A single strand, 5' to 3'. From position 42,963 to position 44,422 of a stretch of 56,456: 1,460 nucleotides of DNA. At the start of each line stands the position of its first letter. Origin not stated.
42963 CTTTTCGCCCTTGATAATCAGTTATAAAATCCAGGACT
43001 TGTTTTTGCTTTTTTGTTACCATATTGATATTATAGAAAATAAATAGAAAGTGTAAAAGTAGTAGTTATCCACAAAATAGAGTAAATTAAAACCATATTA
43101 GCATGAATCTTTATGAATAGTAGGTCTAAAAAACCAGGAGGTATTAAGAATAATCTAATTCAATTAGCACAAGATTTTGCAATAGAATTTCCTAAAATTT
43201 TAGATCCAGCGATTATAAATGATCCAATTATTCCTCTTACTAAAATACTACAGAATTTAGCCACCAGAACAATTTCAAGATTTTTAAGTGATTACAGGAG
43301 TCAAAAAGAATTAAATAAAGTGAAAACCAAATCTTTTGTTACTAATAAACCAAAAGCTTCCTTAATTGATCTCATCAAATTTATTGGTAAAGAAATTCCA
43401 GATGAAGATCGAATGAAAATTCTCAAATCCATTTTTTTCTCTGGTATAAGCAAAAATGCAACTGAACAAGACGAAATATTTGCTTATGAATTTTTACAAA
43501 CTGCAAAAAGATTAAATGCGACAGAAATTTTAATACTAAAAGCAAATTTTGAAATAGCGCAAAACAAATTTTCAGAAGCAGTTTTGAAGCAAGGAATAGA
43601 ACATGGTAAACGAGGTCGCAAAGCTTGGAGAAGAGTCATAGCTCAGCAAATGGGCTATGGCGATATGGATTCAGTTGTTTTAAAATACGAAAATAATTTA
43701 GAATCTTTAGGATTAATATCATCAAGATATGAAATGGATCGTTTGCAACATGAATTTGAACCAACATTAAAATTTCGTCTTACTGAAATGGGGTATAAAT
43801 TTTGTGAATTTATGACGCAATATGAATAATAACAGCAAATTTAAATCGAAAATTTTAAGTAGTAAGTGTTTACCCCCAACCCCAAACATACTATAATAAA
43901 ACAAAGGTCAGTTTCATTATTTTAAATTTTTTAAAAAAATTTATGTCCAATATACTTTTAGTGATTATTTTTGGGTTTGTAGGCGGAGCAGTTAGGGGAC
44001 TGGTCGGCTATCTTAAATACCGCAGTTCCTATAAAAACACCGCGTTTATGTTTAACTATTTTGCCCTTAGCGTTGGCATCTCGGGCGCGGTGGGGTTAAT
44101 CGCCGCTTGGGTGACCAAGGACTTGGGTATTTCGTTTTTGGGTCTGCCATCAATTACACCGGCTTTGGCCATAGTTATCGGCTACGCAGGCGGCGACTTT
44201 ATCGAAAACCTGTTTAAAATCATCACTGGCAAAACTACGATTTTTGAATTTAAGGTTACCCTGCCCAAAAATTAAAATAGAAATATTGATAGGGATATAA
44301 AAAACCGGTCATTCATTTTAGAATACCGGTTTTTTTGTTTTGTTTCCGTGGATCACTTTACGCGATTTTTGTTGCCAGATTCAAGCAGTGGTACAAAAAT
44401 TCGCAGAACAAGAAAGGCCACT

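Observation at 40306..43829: DNA methyltransferase fused to a complete self-cleaving LexA module, with a convergent stop-overlapping unknown gene and a divergent unknown gene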

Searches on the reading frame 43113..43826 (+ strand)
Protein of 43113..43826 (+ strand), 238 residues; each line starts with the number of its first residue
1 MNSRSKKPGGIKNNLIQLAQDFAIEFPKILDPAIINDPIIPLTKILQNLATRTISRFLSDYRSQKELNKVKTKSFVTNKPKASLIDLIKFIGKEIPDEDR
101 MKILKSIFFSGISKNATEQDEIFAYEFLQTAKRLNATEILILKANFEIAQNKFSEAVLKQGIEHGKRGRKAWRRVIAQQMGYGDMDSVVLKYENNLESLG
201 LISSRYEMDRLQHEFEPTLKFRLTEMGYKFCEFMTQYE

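Call 3: search_protein_families(library=pfam, proteins=[window:43113-43826:+], max_evalue=0.1)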
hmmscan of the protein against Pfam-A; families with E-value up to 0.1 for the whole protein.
window:43113-43826:+ (238 aa): 1 family
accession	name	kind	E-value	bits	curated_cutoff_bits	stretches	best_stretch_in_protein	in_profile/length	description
PF14337.13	Abi_alpha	-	0.0021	18.5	29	1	120-232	65-194/196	Abortive infection alpha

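Call 4: search_protein_families(library=ncbifam, proteins=[window:43113-43826:+], max_evalue=0.1)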
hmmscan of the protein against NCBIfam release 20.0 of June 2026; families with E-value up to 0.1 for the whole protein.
window:43113-43826:+ (238 aa): 1 family
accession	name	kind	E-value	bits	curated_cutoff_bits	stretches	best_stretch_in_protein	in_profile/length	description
NF011703.0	PRK15123.1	equivalog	0.022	13.6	170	1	76-142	178-242/268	lipopolysaccharide core heptose(I) kinase RfaP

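Call 5: search_protein_families(library=padloc, proteins=[window:43113-43826:+], max_evalue=0.1)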
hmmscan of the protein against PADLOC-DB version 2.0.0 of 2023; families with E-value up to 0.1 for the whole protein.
window:43113-43826:+ (238 aa): 0 families

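Call 73: find_homologous_proteins(query=window:43113-43826:+, max_evalue=0.001)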
Query window:43113-43826:+ (238 aa): 55 proteins with E <= 0.001 among 307 candidates.
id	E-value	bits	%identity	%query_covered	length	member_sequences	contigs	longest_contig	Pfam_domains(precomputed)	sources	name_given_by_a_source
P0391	1.4e-150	517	100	100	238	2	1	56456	-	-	-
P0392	2.8e-103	362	72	94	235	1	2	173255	-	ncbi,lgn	-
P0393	9.0e-91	321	65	97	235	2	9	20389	-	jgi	jgi:hypothetical protein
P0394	4.1e-90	319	61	100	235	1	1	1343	-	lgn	-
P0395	5.1e-90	319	62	97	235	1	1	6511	-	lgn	-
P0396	9.7e-84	299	58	100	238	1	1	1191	-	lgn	-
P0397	6.2e-82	293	57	100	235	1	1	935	-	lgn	-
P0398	1.8e-80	288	58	97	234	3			-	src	-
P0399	9.2e-79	282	61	92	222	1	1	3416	-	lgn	-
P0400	6.4e-77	276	60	97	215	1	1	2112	-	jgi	jgi:hypothetical protein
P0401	2.5e-68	248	54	95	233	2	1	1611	-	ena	-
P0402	3.3e-63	231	64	73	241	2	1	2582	-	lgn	-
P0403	3.7e-63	231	56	88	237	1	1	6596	-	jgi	-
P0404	1.5e-62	229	51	96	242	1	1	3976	-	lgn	-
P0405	4.0e-62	228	48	100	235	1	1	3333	-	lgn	-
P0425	4.6e-53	198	47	94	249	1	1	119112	-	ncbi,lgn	ncbi:MAG: hypothetical protein V4576_02130 [Patescibacteria group bacterium]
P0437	2.2e-48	183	49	80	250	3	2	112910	-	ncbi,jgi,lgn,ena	ncbi:MAG: hypothetical protein WC798_02305 [Candidatus Paceibacterota bacterium]|jgi:hypothetical pr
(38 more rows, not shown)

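Call 74: find_encoding_contigs(protein=P0392, flank=5000, max_places=1)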
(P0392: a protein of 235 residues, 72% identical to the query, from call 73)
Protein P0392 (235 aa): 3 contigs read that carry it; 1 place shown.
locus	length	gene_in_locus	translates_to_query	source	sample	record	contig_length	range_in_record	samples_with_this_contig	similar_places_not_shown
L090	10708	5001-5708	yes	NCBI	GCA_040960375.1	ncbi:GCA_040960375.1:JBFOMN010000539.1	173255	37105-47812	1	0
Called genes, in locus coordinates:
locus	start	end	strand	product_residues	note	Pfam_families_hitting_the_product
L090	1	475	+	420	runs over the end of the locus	PF03979:Sigma70_r1_1, PF00140:Sigma70_r1_2, PF04542:Sigma70_r2, PF04539:Sigma70_r3, PF04545:Sigma70_r4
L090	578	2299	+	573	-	PF01411:tRNA-synt_2c, PF07973:tRNA_SAD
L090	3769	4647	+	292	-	PF00892:EamA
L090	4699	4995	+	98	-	-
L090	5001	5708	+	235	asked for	-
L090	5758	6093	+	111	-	-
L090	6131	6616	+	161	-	-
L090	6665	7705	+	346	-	PF02812:ELFV_dehydrog_N, PF00208:ELFV_dehydrog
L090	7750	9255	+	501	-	-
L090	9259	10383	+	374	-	PF00899:ThiF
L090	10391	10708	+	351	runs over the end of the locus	PF00881:Nitroreductase (faint), PF14512:TM1586_NiRdase (faint)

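Call 75: find_encoding_contigs(protein=P0437, flank=5000, max_places=1)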
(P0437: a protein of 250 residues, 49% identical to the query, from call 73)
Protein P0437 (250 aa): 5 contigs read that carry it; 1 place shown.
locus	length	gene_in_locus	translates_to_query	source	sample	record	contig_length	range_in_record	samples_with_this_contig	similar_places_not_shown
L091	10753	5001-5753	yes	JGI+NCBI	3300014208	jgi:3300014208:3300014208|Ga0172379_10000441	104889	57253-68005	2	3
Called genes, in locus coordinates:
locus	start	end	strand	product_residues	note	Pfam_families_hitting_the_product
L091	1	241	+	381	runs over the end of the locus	PF01381:HTH_3, PF13443:HTH_26 (weak), PF06114:Peptidase_M78, PF10463:Peptidase_U49 (weak)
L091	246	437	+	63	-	-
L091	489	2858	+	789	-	PF04313:HSDR_N (weak), PF13588:HSDR_N_2 (weak), PF00270:DEAD, PF04851:ResIII, PF18766:SWI2_SNF2, PF00271:Helicase_C (faint), PF08463:EcoEI_R_C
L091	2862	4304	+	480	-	PF12161:HsdM_N, PF02384:N6_Mtase, PF01170:UPF0020 (weak), PF20473:MmeI_Mtase (faint), PF07669:Eco57I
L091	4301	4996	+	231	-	PF01551:Peptidase_M23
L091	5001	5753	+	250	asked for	-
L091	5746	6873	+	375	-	PF01420:Methylase_S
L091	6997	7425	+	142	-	-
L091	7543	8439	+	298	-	-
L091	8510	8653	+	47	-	-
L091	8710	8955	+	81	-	PF13122:DUF3977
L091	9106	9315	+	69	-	PF12674:Zn_ribbon_2 (weak)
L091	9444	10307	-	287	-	PF25145:NfeD1b_N, PF01343:Peptidase_S49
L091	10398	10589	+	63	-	PF04024:PspC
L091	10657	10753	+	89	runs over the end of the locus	-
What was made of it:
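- A homologue of that ORF sits inside a type I R-M operon in L091 (call 75).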

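Call 76: find_encoding_contigs(protein=P0425, flank=5000, max_places=1)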
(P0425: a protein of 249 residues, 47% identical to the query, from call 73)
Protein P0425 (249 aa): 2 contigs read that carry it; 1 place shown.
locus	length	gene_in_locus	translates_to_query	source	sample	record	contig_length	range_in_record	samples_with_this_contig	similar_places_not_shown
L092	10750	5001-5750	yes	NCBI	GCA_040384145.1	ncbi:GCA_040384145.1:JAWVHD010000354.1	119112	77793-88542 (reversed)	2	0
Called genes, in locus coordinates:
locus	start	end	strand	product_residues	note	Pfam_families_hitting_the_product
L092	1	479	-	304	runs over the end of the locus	PF01149:Fapy_DNA_glyco, PF06831:H2TH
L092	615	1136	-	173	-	-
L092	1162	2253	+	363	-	PF01594:AI-2E_transport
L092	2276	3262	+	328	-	PF03690:MYG1_exonuc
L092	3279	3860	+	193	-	PF02525:Flavodoxin_2, PF03358:FMN_red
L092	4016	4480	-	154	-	-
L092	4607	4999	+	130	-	PF08818:DUF1801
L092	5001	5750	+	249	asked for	-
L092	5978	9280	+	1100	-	PF04563:RNA_pol_Rpb2_1, PF04561:RNA_pol_Rpb2_2, PF04565:RNA_pol_Rpb2_3, PF10385:RNA_pol_Rpb2_45, PF00562:RNA_pol_Rpb2_6, PF04560:RNA_pol_Rpb2_7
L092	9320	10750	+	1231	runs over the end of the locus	PF04997:RNA_pol_Rpb1_1, PF00623:RNA_pol_Rpb1_2, PF04983:RNA_pol_Rpb1_3, PF05000:RNA_pol_Rpb1_4 (weak), PF04998:RNA_pol_Rpb1_5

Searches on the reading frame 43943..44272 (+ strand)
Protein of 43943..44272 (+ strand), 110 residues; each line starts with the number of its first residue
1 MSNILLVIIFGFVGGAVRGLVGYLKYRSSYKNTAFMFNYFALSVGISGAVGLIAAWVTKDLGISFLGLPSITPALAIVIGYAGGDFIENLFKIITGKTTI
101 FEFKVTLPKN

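Call 3: search_protein_families(library=pfam, proteins=[window:43943-44272:+], max_evalue=0.1)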
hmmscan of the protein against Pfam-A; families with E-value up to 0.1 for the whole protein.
window:43943-44272:+ (110 aa): 1 family
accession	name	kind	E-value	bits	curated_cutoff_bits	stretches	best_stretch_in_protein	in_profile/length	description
PF16083.10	Phage_holin_3_3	-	3.6e-05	24.2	28.4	1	6-90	2-77/78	LydA holin phage, holin superfamily III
